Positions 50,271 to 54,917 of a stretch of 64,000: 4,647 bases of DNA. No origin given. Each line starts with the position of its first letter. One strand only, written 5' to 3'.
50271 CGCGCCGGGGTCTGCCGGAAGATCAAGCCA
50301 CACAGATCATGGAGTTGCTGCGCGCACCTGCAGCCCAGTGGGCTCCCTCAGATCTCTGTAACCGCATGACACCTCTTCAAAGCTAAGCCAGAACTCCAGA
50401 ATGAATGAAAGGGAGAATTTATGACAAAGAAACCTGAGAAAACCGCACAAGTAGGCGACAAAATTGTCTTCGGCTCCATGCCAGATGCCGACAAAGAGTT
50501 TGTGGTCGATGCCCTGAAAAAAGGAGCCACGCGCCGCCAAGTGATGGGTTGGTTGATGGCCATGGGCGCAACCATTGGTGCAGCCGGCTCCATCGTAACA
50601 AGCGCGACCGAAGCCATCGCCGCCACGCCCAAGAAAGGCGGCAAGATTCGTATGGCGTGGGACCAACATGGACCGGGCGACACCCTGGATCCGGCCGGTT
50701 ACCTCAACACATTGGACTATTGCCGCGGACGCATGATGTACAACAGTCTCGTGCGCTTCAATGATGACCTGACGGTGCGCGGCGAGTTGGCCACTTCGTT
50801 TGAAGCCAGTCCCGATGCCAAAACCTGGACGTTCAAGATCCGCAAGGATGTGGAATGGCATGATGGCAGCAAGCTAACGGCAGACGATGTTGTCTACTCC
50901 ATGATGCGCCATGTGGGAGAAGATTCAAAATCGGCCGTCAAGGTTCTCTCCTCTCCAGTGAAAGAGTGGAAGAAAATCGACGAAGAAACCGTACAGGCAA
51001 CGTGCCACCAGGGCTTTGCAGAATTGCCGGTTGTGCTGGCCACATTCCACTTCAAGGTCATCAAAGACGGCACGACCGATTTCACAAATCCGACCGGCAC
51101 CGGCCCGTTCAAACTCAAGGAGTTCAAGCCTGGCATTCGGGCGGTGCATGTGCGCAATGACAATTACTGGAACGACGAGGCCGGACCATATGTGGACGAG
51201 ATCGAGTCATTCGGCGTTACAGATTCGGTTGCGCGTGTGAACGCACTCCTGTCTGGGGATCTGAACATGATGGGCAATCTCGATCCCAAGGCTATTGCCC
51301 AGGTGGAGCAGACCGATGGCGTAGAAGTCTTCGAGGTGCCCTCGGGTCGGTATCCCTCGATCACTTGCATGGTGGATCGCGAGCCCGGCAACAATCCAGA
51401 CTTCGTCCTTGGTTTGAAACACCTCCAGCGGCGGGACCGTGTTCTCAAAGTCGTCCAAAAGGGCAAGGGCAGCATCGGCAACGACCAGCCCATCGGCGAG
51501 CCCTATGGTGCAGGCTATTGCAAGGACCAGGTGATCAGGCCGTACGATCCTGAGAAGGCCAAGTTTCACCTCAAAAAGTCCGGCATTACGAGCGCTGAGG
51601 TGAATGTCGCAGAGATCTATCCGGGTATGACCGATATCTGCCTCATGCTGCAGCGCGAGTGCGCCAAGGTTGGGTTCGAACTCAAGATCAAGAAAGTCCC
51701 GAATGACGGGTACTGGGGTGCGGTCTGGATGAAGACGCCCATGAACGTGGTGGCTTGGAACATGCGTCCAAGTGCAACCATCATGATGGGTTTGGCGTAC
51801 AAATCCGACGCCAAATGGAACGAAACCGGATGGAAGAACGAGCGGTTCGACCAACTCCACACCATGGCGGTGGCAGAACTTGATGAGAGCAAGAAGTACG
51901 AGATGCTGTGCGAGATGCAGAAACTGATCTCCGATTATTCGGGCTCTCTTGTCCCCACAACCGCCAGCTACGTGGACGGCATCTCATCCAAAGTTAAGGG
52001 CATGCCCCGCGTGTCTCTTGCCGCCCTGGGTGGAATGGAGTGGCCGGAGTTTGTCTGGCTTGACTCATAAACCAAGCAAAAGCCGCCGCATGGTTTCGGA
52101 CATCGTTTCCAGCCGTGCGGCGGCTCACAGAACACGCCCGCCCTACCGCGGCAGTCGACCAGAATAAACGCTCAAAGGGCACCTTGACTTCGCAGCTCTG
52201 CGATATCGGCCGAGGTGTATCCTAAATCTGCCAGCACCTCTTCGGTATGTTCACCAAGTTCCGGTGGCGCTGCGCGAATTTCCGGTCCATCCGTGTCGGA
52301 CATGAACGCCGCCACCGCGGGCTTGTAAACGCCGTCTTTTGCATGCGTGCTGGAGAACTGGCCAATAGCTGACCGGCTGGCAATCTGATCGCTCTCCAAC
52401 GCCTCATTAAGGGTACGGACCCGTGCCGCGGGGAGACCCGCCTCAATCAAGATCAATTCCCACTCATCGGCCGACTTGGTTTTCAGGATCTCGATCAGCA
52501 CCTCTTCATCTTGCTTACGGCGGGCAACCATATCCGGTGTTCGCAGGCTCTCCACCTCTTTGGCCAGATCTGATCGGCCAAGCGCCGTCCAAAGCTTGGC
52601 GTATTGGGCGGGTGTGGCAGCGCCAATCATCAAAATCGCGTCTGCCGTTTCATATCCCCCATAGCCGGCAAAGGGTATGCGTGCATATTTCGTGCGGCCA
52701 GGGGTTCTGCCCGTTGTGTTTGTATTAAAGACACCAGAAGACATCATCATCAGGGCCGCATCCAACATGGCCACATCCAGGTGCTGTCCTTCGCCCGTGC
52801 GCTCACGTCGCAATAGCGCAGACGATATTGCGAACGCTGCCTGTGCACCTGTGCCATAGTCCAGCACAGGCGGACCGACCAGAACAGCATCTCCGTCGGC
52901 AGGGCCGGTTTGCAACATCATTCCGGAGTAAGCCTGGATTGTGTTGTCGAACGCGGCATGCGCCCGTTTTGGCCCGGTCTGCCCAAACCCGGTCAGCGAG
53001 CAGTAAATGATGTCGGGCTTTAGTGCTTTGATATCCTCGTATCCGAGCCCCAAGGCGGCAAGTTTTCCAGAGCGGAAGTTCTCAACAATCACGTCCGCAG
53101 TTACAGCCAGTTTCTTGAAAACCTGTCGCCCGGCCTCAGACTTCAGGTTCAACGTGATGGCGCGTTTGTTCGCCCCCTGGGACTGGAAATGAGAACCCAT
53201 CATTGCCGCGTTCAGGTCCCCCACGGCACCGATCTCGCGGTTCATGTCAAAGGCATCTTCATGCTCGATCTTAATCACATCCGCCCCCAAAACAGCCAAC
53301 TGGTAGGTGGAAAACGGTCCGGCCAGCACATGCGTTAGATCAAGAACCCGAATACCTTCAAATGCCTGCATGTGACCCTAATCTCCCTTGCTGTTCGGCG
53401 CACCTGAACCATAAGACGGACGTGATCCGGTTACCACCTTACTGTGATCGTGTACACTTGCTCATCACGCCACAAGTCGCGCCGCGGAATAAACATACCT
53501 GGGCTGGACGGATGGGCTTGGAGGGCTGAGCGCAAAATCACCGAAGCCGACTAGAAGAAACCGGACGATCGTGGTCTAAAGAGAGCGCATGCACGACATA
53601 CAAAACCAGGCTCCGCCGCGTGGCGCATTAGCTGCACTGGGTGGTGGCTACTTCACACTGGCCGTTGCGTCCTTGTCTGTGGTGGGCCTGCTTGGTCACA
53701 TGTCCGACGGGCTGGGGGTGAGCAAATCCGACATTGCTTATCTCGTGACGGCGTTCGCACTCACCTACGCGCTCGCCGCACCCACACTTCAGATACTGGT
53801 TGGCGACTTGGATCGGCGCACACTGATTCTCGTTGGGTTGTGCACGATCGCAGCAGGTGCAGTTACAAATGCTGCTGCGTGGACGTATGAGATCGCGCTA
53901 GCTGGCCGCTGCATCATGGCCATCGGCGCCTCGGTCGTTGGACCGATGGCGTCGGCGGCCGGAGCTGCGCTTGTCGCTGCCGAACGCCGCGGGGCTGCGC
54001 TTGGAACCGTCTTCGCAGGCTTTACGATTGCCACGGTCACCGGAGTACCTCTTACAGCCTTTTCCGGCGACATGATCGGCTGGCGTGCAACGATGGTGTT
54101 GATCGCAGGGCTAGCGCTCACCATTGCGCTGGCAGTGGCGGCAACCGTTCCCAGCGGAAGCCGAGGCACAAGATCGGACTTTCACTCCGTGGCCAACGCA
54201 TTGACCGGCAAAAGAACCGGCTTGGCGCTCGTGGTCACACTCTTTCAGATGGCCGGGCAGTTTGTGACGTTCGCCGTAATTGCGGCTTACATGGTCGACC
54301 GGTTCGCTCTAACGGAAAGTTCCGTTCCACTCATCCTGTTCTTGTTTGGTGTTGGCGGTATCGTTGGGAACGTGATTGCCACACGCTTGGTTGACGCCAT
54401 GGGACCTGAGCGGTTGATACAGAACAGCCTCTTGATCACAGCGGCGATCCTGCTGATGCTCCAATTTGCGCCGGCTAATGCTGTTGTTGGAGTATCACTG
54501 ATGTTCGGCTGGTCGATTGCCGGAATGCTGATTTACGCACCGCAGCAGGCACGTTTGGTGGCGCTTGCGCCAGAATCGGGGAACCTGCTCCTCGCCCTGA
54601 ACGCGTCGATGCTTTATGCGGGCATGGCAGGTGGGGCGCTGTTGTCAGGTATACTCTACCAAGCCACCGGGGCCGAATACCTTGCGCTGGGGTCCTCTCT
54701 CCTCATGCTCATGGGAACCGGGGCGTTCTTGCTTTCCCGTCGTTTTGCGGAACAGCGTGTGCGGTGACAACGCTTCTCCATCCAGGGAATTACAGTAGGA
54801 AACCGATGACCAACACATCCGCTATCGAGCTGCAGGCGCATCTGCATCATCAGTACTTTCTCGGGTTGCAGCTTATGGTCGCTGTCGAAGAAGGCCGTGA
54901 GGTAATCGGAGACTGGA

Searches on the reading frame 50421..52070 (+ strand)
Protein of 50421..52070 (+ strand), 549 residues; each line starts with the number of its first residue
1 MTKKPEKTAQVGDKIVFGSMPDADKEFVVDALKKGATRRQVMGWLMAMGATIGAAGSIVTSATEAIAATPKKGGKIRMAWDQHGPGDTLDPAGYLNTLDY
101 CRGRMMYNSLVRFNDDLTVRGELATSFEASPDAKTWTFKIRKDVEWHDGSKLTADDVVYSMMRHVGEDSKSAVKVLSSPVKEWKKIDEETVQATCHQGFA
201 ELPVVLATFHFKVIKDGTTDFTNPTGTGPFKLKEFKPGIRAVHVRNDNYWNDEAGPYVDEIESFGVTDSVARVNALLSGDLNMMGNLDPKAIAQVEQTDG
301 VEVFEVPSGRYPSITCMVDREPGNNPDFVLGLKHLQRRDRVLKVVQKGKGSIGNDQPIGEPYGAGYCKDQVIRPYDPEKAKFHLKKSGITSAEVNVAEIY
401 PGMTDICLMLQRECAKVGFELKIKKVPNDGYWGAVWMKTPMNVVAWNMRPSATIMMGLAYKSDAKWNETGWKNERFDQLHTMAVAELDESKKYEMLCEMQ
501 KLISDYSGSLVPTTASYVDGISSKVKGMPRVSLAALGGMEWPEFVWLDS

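Call 21: search_protein_families(library=pfam, proteins=[window:50421-52070:+], max_evalue=0.00001)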
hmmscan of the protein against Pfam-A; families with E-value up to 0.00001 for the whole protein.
window:50421-52070:+ (549 aa): 1 family
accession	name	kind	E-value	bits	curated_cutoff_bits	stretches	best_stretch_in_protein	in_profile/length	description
PF00496.27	SBP_bac_5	-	1.5e-64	218.9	32.4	1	119-451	2-351/368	Bacterial extracellular solute-binding proteins, family 5 Middle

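Call 70: search_solved_structures(query=window:50421-52070:+, max_evalue=1e-10)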
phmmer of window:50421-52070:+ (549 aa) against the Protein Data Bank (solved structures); distinct sequences matched with E-value up to 1e-10: 51.
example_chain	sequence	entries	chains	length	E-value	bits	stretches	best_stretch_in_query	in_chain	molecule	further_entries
8z1z_F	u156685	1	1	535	2.9e-28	102.1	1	89-528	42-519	Dipeptide-binding protein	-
8z1y_F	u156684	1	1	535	8.8e-28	100.5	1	89-528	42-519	Dipeptide-binding protein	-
1dpp_A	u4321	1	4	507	9.9e-28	100.4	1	103-528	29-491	DIPEPTIDE BINDING PROTEIN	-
1dpe_A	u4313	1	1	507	1.1e-27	100.3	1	87-528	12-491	DIPEPTIDE-BINDING PROTEIN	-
6tfq_A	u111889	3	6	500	7.2e-24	87.6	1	87-503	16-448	ABC transporter substrate-binding protein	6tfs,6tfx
8upi_A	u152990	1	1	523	3.6e-23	85.3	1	66-425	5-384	Peptide ABC transporter substrate-binding protein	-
5f1q_A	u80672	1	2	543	1.2e-22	83.6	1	91-528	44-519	Periplasmic dipeptide transport protein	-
7kz8_A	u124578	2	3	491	2.6e-22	82.5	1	88-504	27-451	Peptide/nickel transport system substrate-binding protein AapF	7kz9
5u4o_A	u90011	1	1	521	3.4e-22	82.1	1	69-525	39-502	ABC transporter substrate-binding protein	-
6hlx_A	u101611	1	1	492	4.3e-22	81.7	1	103-424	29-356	AgaA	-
6i3g_A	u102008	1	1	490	2.6e-19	72.6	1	131-505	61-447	ABC transporter, substrate-binding protein, family 5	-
5isu_A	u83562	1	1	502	5.1e-19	71.6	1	121-507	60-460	Lmo0135 protein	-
3t66_A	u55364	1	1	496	5.9e-19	71.4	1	107-355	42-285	Nickel ABC transporter (Nickel-binding protein)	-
6ofq_A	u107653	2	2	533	8.1e-18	67.6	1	78-440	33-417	Heme-binding protein A / AI-2 binding protein A | Heme-binding protein A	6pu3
8efz_A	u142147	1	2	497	6.5e-17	64.7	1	98-313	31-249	Extracellular solute-binding protein family 5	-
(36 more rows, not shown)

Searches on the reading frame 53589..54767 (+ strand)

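Call 21: search_protein_families(library=pfam, proteins=[window:53589-54767:+], max_evalue=0.00001)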
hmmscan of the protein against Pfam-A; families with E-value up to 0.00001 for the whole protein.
window:53589-54767:+ (392 aa): 1 family
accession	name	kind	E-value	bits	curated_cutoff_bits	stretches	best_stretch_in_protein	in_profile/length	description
PF07690.21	MFS_1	-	3.1e-30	105.7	33.4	2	20-187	4-172/347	Major Facilitator Superfamily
